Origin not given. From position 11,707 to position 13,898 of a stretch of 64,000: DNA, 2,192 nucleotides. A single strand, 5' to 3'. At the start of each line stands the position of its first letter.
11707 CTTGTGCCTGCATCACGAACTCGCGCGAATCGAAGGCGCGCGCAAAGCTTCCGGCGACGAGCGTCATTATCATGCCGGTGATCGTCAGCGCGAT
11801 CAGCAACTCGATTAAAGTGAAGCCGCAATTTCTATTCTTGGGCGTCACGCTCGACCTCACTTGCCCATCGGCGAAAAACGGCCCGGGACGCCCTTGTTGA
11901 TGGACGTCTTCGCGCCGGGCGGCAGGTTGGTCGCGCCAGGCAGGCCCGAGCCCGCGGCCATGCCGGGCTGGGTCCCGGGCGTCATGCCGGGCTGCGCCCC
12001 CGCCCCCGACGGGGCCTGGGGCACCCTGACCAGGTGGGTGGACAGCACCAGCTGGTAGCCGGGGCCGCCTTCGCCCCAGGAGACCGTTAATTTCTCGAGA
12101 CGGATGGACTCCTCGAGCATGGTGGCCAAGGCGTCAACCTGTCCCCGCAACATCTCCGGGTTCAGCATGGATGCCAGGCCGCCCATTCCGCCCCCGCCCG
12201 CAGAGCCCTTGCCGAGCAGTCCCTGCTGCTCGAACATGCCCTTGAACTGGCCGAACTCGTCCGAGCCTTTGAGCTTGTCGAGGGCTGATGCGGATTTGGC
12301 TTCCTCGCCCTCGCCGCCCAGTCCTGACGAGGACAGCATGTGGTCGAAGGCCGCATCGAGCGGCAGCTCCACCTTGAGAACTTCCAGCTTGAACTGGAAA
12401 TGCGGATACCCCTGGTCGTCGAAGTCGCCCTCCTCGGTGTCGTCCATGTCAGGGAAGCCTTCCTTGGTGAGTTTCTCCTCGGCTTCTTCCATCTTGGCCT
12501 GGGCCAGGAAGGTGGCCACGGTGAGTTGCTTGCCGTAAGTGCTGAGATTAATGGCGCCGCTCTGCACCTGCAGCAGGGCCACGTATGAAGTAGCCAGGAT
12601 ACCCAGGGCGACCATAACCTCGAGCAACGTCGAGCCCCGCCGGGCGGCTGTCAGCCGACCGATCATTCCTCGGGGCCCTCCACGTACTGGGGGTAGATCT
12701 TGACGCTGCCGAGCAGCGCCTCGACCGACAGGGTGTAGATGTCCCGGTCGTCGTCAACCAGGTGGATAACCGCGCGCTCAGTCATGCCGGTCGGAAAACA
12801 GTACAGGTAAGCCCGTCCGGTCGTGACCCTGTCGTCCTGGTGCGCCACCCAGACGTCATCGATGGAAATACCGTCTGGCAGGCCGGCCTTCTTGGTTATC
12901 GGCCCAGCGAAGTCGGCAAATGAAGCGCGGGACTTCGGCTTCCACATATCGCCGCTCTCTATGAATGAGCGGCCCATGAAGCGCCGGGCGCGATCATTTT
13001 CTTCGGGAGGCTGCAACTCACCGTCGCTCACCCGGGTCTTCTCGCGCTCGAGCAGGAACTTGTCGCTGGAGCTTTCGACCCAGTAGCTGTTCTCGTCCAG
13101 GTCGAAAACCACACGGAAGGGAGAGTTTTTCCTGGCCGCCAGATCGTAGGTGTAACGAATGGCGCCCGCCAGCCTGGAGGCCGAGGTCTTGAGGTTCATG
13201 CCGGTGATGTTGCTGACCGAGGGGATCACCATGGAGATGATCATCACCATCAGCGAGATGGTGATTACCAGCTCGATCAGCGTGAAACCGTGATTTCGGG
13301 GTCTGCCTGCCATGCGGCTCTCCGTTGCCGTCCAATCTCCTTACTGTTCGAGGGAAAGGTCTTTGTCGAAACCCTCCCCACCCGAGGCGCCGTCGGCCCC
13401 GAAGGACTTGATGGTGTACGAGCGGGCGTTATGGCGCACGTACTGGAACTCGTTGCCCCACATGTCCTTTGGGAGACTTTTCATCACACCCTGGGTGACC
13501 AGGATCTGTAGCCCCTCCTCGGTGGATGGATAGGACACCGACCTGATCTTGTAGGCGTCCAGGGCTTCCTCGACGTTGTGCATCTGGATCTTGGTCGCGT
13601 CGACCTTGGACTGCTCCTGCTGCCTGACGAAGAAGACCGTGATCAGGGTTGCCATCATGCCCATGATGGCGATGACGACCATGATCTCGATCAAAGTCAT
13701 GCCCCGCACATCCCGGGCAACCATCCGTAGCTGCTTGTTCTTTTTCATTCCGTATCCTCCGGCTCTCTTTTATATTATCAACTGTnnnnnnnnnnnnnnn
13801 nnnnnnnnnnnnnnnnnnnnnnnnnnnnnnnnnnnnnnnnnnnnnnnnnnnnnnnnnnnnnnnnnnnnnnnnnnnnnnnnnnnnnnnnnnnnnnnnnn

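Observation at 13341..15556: A signal peptidase II (lspA) embedded inside the T2SS operon between gspF and gspG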

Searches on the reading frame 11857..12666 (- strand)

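Call 4: search_protein_families(library=pfam, proteins=[window:11857-12666:-])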
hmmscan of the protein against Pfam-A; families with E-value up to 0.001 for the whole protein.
window:11857-12666:- (269 aa): 1 family
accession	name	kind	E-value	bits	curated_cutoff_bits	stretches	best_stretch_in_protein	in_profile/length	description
PF07963.17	N_methyl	-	0.00057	19.8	21.2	0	8-25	3-20/27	Prokaryotic N-terminal methylation motif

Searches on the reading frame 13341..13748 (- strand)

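Call 4: search_protein_families(library=pfam, proteins=[window:13341-13748:-])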
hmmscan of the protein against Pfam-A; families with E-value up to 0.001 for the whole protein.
window:13341-13748:- (135 aa): 2 families
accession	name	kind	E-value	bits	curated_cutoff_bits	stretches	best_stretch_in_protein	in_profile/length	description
PF08334.16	T2SSG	-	4.4e-22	78.6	21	1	41-132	3-106/108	Type II secretion system (T2SS), protein G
PF07963.17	N_methyl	-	8.9e-07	28.7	21.2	1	13-36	3-26/27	Prokaryotic N-terminal methylation motif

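Call 5: search_protein_families(library=ncbifam, proteins=[window:13341-13748:-])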
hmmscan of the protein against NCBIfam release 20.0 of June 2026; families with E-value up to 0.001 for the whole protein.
window:13341-13748:- (135 aa): 7 families
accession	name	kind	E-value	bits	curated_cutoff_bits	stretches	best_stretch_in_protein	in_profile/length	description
TIGR01710.1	typeII_sec_gspG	equivalog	6.9e-30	103.8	88.85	1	15-132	1-131/134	type II secretion system major pseudopilin GspG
TIGR01708.2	typeII_sec_gspH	equivalog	6.1e-08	32.8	80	1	15-56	2-43/169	type II secretion system minor pseudopilin GspH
NF041775.1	typeIV_PilA_Myxo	equivalog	7.3e-07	29.4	400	1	14-59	10-55/214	type IV pilin protein PilA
TIGR02532.1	IV_pilin_GFxxxE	domain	8.2e-06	25.5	16.3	1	15-36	2-23/24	prepilin-type N-terminal cleavage/methylation domain-containing protein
NF041013.1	T4P_ComGE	equivalog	4.4e-05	23.5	49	1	13-70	2-60/83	competence type IV pilus minor pilin ComGE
NF040999.1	pilin_ComGC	equivalog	0.00011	22.3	75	1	15-78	2-65/84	competence type IV pilus major pilin ComGC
NF007800.0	PRK10506.1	equivalog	0.00036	20.4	158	1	12-57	6-51/163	prepilin peptidase-dependent protein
